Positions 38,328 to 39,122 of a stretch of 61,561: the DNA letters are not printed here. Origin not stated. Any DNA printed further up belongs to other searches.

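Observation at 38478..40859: Five translationally coupled, highly diverged paralogs of an unrecognised ~150-165 aa family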

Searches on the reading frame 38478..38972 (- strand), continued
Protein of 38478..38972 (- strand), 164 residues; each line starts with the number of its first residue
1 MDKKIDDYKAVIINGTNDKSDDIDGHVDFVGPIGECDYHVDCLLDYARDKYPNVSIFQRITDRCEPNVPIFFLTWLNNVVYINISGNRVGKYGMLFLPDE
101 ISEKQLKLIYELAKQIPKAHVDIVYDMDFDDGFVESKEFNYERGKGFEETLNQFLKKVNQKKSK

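Call 47: search_protein_families(library=pfam, alignment_id=A4, max_evalue=1)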
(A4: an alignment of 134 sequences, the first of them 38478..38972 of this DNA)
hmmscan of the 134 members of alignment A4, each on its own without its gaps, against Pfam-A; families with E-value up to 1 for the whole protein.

A. member 1, window:38478-38972:- (164 aa): 0 families

B. families by the number of members that match (of 134 scanned): 78 families (the first 25 are shown)
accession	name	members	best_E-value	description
PF11896.14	GlgE_dom_N_S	2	0.014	Alpha-1,4-glucan:maltose-1-phosphate maltosyltransferase, domain N/S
PF13535.11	ATP-grasp_4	2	0.037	ATP-grasp domain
PF22345.2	GLMA_C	2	0.046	GLMA, C-terminal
PF04545.22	Sigma70_r4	1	8.3e-09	Sigma-70, region 4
PF08281.18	Sigma70_r4_2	1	3.9e-06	Sigma-70, region 4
PF18662.7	HTH_56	1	0.0089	Cch helix turn helix domain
PF21537.2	DUF1980_C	1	0.014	DUF1980 C-terminal domain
PF14883.12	GHL13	1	0.015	Hypothetical glycosyl hydrolase family 13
PF16140.10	DUF4848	1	0.016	Domain of unknown function (DUF4848)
PF00362.24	Integrin_beta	1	0.018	Integrin beta chain VWA domain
PF11074.14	DUF2779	1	0.019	Domain of unknown function(DUF2779)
PF21750.2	DACNH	1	0.023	Probable sensor domain DACNH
PF22133.1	Toxin_BN_H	1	0.027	Botulinum neurotoxin, helical domain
PF23121.1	SPOC_AIPP2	1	0.027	AIPP2, SPOC-like domain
PF10963.14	Phage_TAC_10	1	0.033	Phage tail assembly chaperone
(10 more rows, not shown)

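Call 48: search_solved_structures(query=A4, max_evalue=10, show_alignments=2)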
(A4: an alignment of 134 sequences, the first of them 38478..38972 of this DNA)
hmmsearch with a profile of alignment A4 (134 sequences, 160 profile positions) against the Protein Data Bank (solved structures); distinct sequences matched with E-value up to 10: 4.
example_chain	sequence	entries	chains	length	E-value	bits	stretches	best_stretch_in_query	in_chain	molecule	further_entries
6msp_A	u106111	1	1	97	0.055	16.6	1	89-156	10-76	De novo Designed Protein Foldit3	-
2mzr_A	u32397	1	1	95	0.34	14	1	42-89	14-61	Protein HRB1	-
8k3f_A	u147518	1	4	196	0.47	13.5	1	49-117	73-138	Recombination protein RecR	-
4gni_A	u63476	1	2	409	0.78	12.8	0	16-51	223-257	Putative heat shock protein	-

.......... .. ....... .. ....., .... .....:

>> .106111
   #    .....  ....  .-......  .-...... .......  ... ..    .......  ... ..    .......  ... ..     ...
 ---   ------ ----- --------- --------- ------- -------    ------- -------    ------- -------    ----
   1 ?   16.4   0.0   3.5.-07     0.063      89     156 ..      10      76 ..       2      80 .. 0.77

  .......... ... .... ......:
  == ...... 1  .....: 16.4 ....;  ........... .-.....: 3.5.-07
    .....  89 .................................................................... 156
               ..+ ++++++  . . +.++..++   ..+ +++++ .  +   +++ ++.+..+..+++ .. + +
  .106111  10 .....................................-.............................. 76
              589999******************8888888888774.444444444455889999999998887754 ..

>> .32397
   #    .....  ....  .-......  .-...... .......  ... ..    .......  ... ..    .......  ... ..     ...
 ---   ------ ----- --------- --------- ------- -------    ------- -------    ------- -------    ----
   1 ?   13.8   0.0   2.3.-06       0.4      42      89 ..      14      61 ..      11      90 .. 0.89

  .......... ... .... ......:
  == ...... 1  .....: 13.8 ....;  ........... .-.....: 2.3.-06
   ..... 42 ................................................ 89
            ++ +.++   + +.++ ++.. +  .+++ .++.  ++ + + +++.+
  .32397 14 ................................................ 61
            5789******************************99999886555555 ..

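Call 49: list_cluster_members(proteins=[P0013, P0028, P0029, P0031, P0034, P0038])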
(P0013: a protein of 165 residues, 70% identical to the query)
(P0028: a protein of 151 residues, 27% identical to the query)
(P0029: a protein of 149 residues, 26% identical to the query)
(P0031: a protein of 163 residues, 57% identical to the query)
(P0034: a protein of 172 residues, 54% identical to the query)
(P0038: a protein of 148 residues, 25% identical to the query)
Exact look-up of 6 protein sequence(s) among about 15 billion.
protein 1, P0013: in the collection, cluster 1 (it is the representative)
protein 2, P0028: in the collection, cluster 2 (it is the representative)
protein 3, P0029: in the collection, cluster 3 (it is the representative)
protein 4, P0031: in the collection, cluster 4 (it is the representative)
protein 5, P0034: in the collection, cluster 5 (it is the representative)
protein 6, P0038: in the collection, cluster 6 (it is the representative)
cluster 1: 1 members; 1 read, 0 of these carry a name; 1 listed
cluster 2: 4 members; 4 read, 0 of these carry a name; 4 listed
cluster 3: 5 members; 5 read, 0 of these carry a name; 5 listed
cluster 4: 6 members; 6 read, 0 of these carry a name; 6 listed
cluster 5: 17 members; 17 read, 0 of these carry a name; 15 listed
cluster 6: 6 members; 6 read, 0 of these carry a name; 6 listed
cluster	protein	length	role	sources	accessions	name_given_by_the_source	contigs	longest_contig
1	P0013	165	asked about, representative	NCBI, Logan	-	-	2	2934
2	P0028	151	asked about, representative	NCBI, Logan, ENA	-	-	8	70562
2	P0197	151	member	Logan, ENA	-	-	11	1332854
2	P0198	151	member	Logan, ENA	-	-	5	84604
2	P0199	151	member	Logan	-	-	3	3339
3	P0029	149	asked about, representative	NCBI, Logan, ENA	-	-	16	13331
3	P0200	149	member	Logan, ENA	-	-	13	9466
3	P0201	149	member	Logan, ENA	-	-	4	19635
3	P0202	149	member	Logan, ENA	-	-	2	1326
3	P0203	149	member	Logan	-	-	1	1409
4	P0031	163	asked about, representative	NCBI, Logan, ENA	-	-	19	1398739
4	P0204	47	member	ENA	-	-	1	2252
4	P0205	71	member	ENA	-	-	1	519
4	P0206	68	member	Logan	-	-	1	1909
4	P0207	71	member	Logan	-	-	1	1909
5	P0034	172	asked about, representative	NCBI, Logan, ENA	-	-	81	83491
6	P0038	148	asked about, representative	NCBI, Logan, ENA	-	-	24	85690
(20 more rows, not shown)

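Call 52: find_related_loci(query=A3, collection=viral_contigs, flank=5000)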
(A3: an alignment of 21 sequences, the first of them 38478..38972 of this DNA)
Query A3 (164 aa) in viral_contigs; peptide patterns used: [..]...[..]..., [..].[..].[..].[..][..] (x = any residue, [..] = any of these).
68 stretches matched a pattern, but none encodes a relative of the query by tblastn (E <= 1e-3).
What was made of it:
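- On Phage or plasmid gene: IMG/VR has no relative of the p1 type (call 52).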

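Call 54: find_homologous_proteins(query=A5, max_evalue=0.001)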
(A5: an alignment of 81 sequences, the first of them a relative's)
Query A5 (81 sequences) (161 aa, profile of the alignment): 8 proteins with E <= 0.001 among 866 candidates.
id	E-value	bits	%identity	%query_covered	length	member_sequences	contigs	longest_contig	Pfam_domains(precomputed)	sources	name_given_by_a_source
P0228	2.5e-54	201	43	100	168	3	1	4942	-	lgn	-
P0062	8.3e-54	200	100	100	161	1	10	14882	-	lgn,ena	-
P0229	5.4e-39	152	37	94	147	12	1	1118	-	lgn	-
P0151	4.2e-28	116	63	5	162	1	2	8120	-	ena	-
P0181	2.0e-26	111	35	94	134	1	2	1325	-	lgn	-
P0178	1.1e-23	102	23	58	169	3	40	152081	-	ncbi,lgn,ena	-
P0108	8.2e-21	92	22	63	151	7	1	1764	-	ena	-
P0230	6.0e-10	57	31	18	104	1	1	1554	-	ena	-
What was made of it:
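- Tried and rejected: The second protein-database search, with outside members, retrieved only 8 clusters (call 54).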

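Call 55: find_encoding_contigs(protein=P0178, flank=10000, max_places=4)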
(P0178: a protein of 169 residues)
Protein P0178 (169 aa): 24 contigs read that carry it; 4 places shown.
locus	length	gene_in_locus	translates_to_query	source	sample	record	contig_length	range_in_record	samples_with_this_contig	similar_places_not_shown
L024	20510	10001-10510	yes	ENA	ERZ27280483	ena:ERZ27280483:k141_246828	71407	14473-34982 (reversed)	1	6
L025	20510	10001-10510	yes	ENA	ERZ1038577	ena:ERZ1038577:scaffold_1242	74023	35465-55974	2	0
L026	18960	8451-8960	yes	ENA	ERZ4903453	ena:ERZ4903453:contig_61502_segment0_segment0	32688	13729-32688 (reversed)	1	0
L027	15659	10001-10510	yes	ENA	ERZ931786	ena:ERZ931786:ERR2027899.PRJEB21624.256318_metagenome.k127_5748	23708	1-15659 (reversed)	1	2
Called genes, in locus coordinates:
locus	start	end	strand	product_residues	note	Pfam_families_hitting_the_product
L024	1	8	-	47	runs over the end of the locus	PF09388:SpoOE-like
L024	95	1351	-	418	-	PF00675:Peptidase_M16, PF05193:Peptidase_M16_C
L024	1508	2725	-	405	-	PF05193:Peptidase_M16_C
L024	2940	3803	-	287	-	-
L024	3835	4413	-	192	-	PF13231:PMT_2 (weak)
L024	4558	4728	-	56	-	PF01165:Ribosomal_S21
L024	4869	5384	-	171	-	PF13353:Fer4_12, PF04055:Radical_SAM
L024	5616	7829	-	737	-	PF03477:ATP-cone, PF13597:NRDD, PF01228:Gly_radical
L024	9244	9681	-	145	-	PF00293:NUDIX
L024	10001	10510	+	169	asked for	-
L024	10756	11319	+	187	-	PF00625:Guanylate_kin (weak)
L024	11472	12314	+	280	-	PF01636:APH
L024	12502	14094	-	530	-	PF12229:PG_binding_4, PF04294:VanW, PF07501:G5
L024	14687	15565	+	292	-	PF01551:Peptidase_M23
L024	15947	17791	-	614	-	PF00664:ABC_membrane, PF00005:ABC_tran, PF02463:SMC_N (weak)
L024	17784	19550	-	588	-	PF00664:ABC_membrane, PF00005:ABC_tran, PF02463:SMC_N (faint)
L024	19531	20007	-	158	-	PF12802:MarR_2, PF01047:MarR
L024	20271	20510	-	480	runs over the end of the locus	PF00089:Trypsin, PF13365:Trypsin_2, PF00595:PDZ, PF13180:PDZ_2, PF17820:PDZ_6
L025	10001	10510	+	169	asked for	-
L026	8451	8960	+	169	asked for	-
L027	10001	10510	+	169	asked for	-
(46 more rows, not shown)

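Call 56: find_encoding_contigs(protein=P0062, flank=10000, max_places=3)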
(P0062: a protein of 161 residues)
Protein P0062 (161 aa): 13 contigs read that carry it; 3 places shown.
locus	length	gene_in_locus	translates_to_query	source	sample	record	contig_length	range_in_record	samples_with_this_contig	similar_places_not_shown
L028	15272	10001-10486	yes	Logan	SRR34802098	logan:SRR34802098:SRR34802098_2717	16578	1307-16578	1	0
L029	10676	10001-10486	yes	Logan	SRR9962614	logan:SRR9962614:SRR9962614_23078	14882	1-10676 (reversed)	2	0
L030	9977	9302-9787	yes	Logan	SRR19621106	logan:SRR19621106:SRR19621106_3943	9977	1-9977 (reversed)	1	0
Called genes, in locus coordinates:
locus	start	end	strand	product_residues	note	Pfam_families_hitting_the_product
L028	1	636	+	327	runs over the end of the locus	PF00579:tRNA-synt_1b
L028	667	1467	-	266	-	PF00528:BPD_transp_1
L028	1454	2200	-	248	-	PF00005:ABC_tran, PF13304:AAA_21 (faint)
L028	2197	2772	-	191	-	PF09084:NMT1, PF13379:NMT1_2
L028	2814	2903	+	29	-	-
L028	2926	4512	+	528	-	PF00239:Resolvase, PF07508:Recombinase, PF13408:Zn_ribbon_recom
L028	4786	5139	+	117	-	PF00005:ABC_tran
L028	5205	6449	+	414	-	PF02274:ADI, PF19420:DDAH_eukar (faint)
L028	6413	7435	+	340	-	PF02729:OTCace_N, PF00185:OTCace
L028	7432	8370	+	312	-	PF00696:AA_kinase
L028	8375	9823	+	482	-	PF03606:DcuC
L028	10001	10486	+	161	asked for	-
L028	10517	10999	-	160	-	PF13379:NMT1_2, PF09084:NMT1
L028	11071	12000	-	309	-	PF11155:DUF2935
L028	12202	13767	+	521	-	PF08341:TED, PF17802:SpaA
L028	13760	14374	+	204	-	PF04203:Sortase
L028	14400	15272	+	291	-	?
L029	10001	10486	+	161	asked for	-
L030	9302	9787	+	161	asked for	-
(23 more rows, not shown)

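Call 75: find_related_loci(query=A3, collection=metagenome_contigs, flank=6000)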
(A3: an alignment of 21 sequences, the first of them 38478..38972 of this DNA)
Query A3 (164 aa) in metagenome_contigs; peptide patterns used: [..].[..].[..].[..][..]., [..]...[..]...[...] (x = any residue, [..] = any of these).
47 stretches matched a pattern; 2 encode a relative of the query (tblastn E <= 1e-3); 2 distinct loci.
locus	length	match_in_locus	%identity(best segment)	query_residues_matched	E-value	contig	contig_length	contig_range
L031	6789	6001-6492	99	1-164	4e-109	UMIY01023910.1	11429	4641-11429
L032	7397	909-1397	51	7-164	2e-52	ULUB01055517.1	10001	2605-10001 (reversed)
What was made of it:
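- Tried and rejected: The metagenome contig scan added only 2 loci (call 75).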

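Call 76: find_encoding_contigs(protein=P0034, flank=5000, max_places=10)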
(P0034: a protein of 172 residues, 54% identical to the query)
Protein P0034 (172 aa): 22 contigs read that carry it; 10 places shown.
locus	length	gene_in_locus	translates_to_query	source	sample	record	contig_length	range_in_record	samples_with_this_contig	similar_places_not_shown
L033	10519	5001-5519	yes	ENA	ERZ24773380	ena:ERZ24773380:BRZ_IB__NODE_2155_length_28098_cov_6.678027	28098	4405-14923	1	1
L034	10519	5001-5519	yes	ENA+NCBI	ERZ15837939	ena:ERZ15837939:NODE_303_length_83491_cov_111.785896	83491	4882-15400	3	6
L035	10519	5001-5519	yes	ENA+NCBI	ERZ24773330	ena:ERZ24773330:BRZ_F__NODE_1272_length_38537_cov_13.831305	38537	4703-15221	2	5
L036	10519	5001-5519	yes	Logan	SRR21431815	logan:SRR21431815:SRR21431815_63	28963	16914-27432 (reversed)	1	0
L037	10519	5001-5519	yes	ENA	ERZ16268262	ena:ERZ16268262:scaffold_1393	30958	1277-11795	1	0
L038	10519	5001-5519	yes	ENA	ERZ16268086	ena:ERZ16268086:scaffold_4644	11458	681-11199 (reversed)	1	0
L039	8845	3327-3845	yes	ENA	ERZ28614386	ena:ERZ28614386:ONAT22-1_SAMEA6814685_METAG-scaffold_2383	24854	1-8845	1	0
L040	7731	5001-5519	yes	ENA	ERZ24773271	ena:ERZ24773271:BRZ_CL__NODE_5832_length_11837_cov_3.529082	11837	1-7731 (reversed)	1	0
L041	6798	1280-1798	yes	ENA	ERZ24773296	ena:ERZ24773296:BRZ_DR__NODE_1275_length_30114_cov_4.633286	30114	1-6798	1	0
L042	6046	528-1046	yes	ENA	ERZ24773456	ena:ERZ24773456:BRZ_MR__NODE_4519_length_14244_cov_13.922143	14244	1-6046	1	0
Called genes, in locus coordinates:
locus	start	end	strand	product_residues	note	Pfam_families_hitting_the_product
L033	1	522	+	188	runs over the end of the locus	-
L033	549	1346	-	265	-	PF00528:BPD_transp_1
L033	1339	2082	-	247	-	PF00005:ABC_tran, PF13304:AAA_21 (faint)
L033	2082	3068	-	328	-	PF13379:NMT1_2, PF09084:NMT1, PF12974:Phosphonate-bd (faint)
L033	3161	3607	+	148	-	-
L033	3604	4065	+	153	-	-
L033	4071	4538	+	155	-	-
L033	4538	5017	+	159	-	-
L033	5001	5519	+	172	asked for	-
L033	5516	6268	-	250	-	PF01551:Peptidase_M23, PF12200:DUF3597 (weak)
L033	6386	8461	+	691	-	PF00580:UvrD-helicase, PF13245:AAA_19, PF13604:AAA_30 (faint), PF13087:AAA_12 (faint), PF13361:UvrD_C, PF01443:Viral_helicase1 (weak), PF13538:UvrD_C_2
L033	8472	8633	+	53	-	-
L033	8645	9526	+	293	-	PF00483:NTP_transferase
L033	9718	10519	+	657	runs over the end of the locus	PF22745:Nlig-Ia, PF01653:DNA_ligase_aden, PF03120:OB_DNA_ligase, PF03119:DNA_ligase_ZBD, PF14520:HHH_5 (faint), PF12826:HHH_2, PF00533:BRCT, PF12738:PTCB-BRCT (faint)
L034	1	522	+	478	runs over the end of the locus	-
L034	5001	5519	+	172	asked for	-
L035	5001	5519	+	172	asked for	-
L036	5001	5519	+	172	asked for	-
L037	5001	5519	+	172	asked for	-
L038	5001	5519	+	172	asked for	-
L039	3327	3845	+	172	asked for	-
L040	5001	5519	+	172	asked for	-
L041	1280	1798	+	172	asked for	-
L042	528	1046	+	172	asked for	-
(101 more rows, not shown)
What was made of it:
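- On Polymorphic-toxin immunity arrays (DUF600/EsaG, SUKH, Imm families): The array is invariant across 10 sampled contigs of one species (call 76).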

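Call 86: find_encoding_contigs(protein=P0065, flank=7000, max_places=2)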
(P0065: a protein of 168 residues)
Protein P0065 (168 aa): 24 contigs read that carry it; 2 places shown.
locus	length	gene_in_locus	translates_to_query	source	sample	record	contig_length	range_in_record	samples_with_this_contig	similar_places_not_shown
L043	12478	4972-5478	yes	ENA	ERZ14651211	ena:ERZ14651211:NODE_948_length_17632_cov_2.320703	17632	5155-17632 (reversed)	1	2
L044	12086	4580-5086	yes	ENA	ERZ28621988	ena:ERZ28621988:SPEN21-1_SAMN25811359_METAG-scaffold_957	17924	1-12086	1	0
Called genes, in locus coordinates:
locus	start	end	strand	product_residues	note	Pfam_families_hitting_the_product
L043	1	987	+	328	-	?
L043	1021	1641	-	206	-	PF00528:BPD_transp_1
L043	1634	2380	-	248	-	PF13476:AAA_23 (faint), PF00005:ABC_tran, PF13304:AAA_21 (faint)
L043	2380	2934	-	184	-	PF09084:NMT1 (weak), PF13379:NMT1_2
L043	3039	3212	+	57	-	-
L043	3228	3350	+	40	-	-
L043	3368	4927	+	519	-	PF00239:Resolvase, PF07508:Recombinase, PF13408:Zn_ribbon_recom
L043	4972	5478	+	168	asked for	-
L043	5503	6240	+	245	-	PF13930:Endonuclea_NS_2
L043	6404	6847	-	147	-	PF09084:NMT1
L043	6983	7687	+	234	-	-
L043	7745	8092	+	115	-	PF02033:RBFA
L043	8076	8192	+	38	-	-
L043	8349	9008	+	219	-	PF01791:DeoC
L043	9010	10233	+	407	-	PF00579:tRNA-synt_1b, PF22421:SYY_C-terminal, PF01479:S4 (weak)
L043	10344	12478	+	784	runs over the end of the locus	PF00122:E1-E2_ATPase, PF00702:Hydrolase, PF08282:Hydrolase_3 (faint)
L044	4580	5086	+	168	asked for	-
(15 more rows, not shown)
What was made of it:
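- The fast divergence and the island-borne relatives (calls 56, 86) are what a conflict gene would show.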

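Call 87: find_encoding_contigs(protein=P0106, flank=7000, max_places=2)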
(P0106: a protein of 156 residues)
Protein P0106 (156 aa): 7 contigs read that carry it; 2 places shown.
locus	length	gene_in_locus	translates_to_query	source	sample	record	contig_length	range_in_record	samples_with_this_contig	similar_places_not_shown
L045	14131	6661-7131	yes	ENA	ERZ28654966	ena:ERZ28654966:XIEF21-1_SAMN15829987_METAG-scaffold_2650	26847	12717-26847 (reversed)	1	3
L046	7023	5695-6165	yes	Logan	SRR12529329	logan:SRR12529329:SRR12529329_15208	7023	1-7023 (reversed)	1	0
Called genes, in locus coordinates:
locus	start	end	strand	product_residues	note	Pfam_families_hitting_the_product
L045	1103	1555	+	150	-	PF02367:TsaE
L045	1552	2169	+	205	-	PF00814:TsaD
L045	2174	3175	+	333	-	PF00814:TsaD, PF22521:HypF_C_2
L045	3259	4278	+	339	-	-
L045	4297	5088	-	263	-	PF00528:BPD_transp_1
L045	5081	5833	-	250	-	PF02463:SMC_N (faint), PF00005:ABC_tran, PF13304:AAA_21 (faint)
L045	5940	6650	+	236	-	PF03808:Glyco_tran_WecG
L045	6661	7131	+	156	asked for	-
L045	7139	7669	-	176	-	PF09084:NMT1 (weak), PF13379:NMT1_2 (weak)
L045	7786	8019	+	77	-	-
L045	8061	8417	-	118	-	-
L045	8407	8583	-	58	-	PF12728:HTH_17 (weak)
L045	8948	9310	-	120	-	-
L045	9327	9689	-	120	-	-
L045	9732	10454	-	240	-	PF27000:PH_gly_zipper (faint)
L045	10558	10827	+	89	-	PF13744:HTH_37 (weak), PF12844:HTH_19, PF01381:HTH_3, PF13443:HTH_26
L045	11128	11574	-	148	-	-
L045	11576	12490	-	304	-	-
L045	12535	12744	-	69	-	-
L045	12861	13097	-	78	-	-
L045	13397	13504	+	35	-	-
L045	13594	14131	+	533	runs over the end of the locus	PF00239:Resolvase, PF07508:Recombinase, PF13408:Zn_ribbon_recom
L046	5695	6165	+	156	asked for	-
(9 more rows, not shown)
